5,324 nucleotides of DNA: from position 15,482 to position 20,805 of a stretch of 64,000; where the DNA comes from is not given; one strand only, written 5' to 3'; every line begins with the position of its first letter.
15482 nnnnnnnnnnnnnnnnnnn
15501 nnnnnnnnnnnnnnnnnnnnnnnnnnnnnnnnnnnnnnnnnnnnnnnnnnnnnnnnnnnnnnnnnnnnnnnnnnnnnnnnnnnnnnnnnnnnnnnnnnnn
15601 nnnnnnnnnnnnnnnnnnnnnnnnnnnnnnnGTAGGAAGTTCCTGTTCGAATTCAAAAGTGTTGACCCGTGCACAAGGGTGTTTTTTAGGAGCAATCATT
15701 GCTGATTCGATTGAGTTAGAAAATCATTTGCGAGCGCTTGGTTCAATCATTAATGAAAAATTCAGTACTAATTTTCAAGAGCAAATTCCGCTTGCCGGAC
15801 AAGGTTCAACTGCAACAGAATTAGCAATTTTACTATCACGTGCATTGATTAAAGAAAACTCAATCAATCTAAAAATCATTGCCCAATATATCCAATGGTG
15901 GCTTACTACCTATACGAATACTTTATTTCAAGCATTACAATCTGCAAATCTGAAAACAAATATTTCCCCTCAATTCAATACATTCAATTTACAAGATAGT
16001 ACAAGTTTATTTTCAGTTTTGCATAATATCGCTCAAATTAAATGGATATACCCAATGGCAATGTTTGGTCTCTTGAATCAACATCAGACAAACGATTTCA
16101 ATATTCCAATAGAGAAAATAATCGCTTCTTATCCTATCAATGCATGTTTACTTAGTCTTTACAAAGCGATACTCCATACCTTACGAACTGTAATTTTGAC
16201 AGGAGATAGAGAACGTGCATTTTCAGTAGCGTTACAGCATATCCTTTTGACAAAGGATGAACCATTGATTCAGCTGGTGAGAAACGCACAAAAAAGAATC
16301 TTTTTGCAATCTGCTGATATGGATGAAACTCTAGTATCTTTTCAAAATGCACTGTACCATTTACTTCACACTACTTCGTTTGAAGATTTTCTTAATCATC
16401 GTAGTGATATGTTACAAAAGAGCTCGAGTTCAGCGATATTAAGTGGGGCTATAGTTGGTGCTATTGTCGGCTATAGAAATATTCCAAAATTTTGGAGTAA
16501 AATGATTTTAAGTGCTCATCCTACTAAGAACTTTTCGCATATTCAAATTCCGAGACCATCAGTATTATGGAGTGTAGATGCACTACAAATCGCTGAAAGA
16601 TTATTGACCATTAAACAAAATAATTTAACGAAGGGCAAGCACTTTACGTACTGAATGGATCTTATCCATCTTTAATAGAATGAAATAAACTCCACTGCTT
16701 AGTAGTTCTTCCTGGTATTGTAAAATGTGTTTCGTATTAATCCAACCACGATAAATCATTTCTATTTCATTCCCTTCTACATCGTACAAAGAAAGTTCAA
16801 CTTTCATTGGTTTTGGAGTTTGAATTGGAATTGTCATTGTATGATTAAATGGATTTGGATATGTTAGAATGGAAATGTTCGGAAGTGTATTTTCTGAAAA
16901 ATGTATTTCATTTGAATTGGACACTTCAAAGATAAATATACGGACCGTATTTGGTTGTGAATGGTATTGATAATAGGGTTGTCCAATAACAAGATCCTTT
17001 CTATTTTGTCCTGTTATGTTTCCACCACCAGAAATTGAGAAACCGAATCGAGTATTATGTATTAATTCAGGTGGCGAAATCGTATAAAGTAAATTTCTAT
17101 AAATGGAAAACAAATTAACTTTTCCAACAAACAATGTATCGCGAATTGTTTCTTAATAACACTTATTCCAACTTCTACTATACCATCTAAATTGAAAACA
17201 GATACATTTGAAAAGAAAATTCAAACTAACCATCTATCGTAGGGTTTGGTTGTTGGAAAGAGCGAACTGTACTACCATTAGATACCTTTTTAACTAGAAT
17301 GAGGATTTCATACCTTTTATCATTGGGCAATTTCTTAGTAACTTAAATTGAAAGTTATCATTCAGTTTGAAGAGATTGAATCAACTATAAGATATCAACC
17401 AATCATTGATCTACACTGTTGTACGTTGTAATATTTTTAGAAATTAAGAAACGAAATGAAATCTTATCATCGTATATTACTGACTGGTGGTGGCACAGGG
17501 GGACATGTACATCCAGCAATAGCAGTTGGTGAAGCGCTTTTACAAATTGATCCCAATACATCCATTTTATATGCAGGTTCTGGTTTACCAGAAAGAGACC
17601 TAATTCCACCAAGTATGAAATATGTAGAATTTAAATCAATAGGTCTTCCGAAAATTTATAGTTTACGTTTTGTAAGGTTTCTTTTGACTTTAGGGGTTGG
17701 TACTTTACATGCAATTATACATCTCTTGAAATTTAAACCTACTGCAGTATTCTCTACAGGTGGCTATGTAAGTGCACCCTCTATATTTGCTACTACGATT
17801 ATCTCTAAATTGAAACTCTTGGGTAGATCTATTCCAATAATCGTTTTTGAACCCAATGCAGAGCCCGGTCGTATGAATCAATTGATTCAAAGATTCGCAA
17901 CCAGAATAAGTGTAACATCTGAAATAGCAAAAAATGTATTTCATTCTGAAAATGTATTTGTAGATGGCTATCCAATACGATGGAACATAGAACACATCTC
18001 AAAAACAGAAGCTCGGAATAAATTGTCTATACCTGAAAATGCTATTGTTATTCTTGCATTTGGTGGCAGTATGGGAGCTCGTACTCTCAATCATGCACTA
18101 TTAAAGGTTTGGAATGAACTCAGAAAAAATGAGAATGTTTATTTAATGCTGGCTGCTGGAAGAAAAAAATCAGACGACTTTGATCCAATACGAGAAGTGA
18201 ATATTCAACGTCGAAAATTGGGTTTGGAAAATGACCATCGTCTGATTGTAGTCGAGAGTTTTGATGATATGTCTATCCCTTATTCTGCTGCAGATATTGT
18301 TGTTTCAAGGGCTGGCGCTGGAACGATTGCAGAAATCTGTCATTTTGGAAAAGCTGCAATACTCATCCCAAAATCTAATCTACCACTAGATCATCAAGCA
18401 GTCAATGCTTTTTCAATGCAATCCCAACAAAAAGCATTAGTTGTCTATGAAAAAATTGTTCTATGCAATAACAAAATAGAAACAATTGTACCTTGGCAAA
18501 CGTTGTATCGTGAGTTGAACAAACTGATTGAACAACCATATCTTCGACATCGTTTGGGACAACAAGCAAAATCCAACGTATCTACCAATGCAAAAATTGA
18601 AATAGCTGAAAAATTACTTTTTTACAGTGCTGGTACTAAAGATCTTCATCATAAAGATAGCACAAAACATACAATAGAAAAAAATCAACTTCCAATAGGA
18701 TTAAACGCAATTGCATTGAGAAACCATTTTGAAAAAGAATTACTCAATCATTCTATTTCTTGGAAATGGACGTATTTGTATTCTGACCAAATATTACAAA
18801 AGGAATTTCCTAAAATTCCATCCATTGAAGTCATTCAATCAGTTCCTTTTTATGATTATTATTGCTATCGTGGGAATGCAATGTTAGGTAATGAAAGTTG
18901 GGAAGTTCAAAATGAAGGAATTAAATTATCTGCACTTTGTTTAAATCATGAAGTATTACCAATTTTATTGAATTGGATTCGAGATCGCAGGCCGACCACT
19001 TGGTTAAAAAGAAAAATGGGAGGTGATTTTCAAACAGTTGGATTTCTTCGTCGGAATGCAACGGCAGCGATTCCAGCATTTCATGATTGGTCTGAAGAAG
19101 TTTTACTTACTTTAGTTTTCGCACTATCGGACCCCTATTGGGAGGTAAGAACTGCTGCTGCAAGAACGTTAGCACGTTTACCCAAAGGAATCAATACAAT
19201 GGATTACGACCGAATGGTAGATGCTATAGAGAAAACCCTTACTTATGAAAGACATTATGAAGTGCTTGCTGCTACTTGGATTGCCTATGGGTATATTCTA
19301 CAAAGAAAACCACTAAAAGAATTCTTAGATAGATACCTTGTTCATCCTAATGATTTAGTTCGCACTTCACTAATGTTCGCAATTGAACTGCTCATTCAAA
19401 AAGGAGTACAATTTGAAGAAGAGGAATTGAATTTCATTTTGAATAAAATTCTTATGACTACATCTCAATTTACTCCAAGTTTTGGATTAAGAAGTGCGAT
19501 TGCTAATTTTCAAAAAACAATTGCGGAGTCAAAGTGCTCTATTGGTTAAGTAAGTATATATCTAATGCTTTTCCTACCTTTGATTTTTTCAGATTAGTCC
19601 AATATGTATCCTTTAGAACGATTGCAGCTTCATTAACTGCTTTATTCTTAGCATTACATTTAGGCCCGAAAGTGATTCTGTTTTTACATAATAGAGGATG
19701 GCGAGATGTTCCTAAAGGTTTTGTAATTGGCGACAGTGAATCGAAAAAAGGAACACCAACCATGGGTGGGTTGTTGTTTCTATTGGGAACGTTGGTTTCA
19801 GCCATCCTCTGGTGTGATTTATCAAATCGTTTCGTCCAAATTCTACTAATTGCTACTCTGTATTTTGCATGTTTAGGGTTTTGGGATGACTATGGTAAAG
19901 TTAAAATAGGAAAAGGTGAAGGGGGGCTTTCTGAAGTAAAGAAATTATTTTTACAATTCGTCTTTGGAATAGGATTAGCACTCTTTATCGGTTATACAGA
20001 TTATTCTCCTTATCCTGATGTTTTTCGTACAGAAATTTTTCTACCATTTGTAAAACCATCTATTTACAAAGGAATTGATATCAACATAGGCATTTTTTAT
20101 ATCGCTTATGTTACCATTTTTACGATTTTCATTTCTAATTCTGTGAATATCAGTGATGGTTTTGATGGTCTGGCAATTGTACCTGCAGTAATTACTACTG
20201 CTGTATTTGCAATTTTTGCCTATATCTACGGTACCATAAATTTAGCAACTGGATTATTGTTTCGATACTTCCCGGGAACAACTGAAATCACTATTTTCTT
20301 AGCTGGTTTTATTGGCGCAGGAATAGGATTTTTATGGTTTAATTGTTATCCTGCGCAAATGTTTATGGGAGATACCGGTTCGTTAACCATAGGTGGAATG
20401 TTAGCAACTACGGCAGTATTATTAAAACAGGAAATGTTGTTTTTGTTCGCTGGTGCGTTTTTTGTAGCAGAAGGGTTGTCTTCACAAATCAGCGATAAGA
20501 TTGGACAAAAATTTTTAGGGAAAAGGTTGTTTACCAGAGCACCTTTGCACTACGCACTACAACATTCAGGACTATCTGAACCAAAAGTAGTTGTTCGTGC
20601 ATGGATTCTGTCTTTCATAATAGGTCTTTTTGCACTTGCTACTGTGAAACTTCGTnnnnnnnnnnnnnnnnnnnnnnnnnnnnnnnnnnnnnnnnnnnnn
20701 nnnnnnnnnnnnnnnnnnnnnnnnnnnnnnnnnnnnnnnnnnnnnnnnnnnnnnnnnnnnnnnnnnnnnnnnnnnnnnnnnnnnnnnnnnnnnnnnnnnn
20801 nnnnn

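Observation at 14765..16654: Fusion of an inositol-monophosphatase-family domain with a degenerate ADP-ribosylglycohydrolase-like domain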

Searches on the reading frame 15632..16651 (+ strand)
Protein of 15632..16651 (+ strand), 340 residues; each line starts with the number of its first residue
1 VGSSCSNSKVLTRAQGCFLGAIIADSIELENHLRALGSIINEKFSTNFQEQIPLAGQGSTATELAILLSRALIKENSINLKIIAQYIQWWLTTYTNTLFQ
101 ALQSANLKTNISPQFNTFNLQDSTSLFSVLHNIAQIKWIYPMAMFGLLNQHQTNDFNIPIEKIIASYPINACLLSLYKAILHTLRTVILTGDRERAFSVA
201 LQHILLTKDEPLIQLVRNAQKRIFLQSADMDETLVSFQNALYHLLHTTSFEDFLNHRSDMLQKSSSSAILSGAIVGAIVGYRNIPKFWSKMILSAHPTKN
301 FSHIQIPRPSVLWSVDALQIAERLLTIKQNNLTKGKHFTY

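Call 3: search_protein_families(library=pfam, proteins=[window:15650-16651:+], max_evalue=10)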
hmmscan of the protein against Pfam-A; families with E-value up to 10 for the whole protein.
window:15650-16651:+ (334 aa): 1 family
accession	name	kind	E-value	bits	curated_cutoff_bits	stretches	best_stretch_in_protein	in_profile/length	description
PF03747.19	ADP_ribosyl_GH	-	5.4e-09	36.6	26.2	2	224-280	229-286/287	ADP-ribosylglycohydrolase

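Call 38: search_protein_representatives(protein=window:15632-16651:+)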
Query: 340 residues. Proteins with E-value up to 0.001 (for the whole library): 343; up to 1e-10: 78; up to 1e-30: 2. The best 150 are listed.
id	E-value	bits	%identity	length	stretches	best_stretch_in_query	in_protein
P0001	1.3e-218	740.5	100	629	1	1-340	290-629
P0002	1.0e-36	143.0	31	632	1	4-326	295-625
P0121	4.0e-28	114.9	29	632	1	8-326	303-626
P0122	3.0e-19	85.7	29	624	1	4-325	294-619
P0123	1.7e-18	83.3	37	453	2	229-326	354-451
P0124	5.0e-18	81.7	34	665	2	231-326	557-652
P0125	2.8e-17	79.2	26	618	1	3-326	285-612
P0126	3.9e-17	78.8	33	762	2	181-327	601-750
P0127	1.6e-16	76.7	36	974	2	233-326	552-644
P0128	8.3e-16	74.4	33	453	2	233-325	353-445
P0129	1.1e-15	74.0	25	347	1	2-330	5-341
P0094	1.3e-15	73.7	28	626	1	9-327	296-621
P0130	1.6e-15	73.4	33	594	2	235-326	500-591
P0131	2.4e-15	72.9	26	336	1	7-326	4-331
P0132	2.8e-15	72.7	31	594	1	53-327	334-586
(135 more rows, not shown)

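Call 42: predict_structure(alignment_id=A3)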
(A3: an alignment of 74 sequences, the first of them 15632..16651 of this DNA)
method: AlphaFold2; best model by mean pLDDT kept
length: 340 residues; sequences in the alignment: 74
mean_pLDDT: 81.2   pTM: 0.85
mean pLDDT of the five models: 81.2, 79.3, 79.3, 79.3, 78.7
residues with pLDDT >= 90: 153; 70-90: 97; 50-70: 82; < 50: 8
segments of 3 or more residues with pLDDT < 50: 336-340
pLDDT, mean of each block of 10 residues (from residue 1): 78 97 90 74 59 69 92 90 87 68 53 58 69 77 87 59 73 90 96 97 95 96 87 92 97 84 81 97 95 75 76 92 85 48
secondary structure, 60 per line:
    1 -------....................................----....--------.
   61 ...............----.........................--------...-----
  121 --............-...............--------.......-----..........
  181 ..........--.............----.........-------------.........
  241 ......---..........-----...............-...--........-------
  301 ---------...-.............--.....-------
elements in order: H8-43 H48-51 H60-75 H80-104 H123-134 H136-150 H159-165 H171-190 H193-205 H210-218 H232-246 H250-259 H265-279 H286-293 H314-326 H329-333

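Call 44: fold_search(model_id=the predicted structure, library=pdb)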
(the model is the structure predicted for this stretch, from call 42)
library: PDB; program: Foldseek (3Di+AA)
matches with E <= 10: 358; with E <= 0.001: 44
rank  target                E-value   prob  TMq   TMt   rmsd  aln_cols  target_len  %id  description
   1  3g9d_B                1.2e-05  1.00  0.59  0.68   6.2       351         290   15  Crystal structure glycohydrolase (released 2009-07-14)
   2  3g9d_A                2.8e-05  1.00  0.57  0.65   8.8       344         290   16  Crystal structure glycohydrolase (released 2009-07-14)
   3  2woe_A                3.1e-05  1.00  0.52  0.60   9.1       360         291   15  Crystal Structure of the D97N variant of dinitrogenase reductase- activating glycohydrolase (DRAG) from Rhodospirillum (released 2009-08-18)
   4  1t5j                  3.4e-05  1.00  0.53  0.59   7.1       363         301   16  Crystal structure of ribosylglycohydrolase MJ1187 from Methanococcus jannaschii (released 2004-05-11)
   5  3o5t_A                3.9e-05  1.00  0.57  0.65   8.9       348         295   15  Structure of DraG-GlnZ complex with ADP (released 2011-10-05)
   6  2woc_A                3.9e-05  1.00  0.53  0.61   8.9       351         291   15  Crystal Structure of the dinitrogenase reductase-activating glycohydrolase (DRAG) from Rhodospirillum rubrum (released 2009-08-11)
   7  6dre_A                4.0e-05  1.00  0.58  0.55   7.3       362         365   16  ADP-ribosyltransferase toxin/immunity pair (released 2018-10-31)
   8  6drh_E                6.7e-05  1.00  0.57  0.53   9.0       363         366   18  ADP-ribosyltransferase toxin/immunity pair (released 2018-10-31)
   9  2yzw                  1.1e-04  1.00  0.62  0.73   6.0       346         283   11  ADP-ribosylglycohydrolase-related protein complex (released 2007-11-06)
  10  7arw_B                1.4e-04  1.00  0.54  0.56   8.0       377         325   13  Structure of human ARH3 E41A bound to alpha-NAD+ and magnesium (released 2021-06-16)
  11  7akr_BBB              1.8e-04  1.00  0.54  0.55   7.5       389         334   13  Human ADP-ribosylserine hydrolase ARH3 mutant E41A in complex with ADP-ribose dimer (released 2021-06-16)
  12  6d3a_C                2.3e-04  1.00  0.55  0.55   7.7       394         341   12  Structure of human ARH3 D314E bound to ADP-ribose and magnesium (released 2018-06-20)
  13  7l9f_C                2.4e-04  1.00  0.55  0.55   7.5       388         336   12  Crystal structure of human ARH3 bound to calcium and ADP-ribose (released 2021-04-28)
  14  7aks_AAA              2.4e-04  1.00  0.50  0.52   8.7       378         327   12  Human ADP-ribosylserine hydrolase ARH3 mutant E41A in complex with H2B-S7-mar peptide (released 2021-06-16)
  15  7aks_GGG              2.6e-04  1.00  0.49  0.50   8.5       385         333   12  Human ADP-ribosylserine hydrolase ARH3 mutant E41A in complex with H2B-S7-mar peptide (released 2021-06-16)
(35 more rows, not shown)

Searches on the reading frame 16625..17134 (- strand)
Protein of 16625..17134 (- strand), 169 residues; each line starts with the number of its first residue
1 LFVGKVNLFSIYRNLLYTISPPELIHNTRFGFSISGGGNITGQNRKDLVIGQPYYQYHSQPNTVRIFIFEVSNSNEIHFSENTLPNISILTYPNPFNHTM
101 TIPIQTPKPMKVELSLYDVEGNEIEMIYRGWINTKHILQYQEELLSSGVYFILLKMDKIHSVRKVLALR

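Call 55: search_protein_families(library=pfam, proteins=[window:16625-17134:-], max_evalue=0.001)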
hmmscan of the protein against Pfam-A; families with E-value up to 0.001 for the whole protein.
window:16625-17134:- (169 aa): 1 family
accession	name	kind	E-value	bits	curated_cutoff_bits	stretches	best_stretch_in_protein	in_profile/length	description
PF18962.6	Por_Secre_tail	-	2.5e-08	34.5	27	1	92-165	2-73/75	Secretion system C-terminal sorting domain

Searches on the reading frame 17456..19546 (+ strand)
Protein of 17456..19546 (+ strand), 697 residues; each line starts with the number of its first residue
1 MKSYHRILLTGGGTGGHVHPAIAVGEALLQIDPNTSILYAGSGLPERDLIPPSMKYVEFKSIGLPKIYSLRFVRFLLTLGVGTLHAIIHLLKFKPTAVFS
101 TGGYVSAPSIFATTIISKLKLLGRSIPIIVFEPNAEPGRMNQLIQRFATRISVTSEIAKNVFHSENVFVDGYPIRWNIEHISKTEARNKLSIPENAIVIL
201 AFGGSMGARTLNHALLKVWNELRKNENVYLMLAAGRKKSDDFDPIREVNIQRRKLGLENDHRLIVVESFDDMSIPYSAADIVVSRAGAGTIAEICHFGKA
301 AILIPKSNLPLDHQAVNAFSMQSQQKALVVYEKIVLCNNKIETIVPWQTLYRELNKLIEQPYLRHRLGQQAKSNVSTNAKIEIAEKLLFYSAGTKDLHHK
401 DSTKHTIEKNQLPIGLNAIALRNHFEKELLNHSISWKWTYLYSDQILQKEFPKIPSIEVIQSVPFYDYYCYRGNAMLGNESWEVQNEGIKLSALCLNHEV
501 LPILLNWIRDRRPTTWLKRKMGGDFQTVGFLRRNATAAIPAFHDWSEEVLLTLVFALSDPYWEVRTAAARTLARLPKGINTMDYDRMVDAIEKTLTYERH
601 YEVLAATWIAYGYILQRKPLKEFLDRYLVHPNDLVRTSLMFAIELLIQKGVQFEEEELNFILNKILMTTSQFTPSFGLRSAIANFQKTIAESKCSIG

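Call 55: search_protein_families(library=pfam, proteins=[window:17456-19546:+], max_evalue=0.001)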
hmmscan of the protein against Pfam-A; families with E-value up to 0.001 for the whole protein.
window:17456-19546:+ (697 aa): 4 families
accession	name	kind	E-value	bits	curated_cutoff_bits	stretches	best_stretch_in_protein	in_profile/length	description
PF04101.22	Glyco_tran_28_C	-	5.4e-23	82.3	22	1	198-333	1-126/166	Glycosyltransferase family 28 C-terminal domain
PF03033.26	Glyco_transf_28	-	2.7e-20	73.3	26.2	1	7-151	1-137/139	Glycosyltransferase family 28 N-terminal domain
PF02985.28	HEAT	-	4e-05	23.9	23.5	0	554-575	6-27/31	HEAT repeat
PF13646.12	HEAT_2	-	0.00017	22.3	27.7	0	532-606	17-82/88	HEAT repeats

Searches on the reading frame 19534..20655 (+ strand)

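Call 55: search_protein_families(library=pfam, proteins=[window:19534-20655:+], max_evalue=0.001)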
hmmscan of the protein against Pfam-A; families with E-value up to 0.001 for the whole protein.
window:19534-20655:+ (374 aa): 2 families
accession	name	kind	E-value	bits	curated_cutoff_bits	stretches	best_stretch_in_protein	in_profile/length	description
PF00953.26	Glycos_transf_4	-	2.8e-29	102.6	27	1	103-297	3-159/160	Glycosyl transferase family 4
PF10555.14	MraY_sig1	-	7.7e-06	25.6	20.1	1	71-83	1-13/13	Phospho-N-acetylmuramoyl-pentapeptide-transferase signature 1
